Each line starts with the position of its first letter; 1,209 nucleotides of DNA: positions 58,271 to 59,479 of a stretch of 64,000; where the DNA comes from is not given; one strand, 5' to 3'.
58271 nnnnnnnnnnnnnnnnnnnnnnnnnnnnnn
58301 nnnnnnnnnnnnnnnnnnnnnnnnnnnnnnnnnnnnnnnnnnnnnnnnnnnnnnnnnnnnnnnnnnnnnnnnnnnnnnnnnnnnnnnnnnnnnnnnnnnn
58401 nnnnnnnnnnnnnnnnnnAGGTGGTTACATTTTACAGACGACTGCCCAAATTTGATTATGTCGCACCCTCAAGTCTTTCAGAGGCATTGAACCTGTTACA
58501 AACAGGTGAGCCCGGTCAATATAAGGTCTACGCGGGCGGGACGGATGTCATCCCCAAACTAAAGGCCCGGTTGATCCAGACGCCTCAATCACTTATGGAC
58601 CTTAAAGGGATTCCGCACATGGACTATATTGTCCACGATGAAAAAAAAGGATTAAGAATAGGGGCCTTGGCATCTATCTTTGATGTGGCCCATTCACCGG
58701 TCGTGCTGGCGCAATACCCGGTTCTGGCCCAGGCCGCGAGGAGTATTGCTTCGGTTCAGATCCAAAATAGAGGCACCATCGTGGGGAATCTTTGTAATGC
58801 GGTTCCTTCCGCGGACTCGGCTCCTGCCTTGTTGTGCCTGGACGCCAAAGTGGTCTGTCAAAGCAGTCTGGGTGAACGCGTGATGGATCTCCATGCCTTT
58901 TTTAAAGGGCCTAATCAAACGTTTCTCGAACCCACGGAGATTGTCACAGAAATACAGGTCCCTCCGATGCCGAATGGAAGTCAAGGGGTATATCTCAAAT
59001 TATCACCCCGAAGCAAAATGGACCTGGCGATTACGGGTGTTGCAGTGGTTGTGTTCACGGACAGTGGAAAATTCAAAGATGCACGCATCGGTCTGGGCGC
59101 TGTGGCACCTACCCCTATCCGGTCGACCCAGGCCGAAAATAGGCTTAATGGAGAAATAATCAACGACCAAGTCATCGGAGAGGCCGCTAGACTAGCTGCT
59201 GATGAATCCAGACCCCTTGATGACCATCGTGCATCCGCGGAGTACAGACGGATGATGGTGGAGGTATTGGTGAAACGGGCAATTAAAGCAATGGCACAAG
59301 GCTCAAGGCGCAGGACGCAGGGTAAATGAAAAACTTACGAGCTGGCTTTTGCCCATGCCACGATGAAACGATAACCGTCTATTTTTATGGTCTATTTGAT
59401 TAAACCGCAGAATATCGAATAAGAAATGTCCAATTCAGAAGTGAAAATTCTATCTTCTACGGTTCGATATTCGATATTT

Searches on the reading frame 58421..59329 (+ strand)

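Call 69: search_protein_families(library=pfam, proteins=[window:58421-59329:+], max_evalue=0.0001)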
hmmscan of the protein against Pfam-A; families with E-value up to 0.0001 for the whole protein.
window:58421-59329:+ (302 aa): 2 families
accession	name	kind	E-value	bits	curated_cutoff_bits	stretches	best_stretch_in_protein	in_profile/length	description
PF00941.27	FAD_binding_5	-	3.4e-47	160.8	27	1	10-182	2-169/170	FAD binding domain in molybdopterin dehydrogenase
PF03450.22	CO_deh_flav_C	-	7.4e-27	93.9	25.5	1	192-289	3-100/102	CO dehydrogenase flavoprotein C-terminal domain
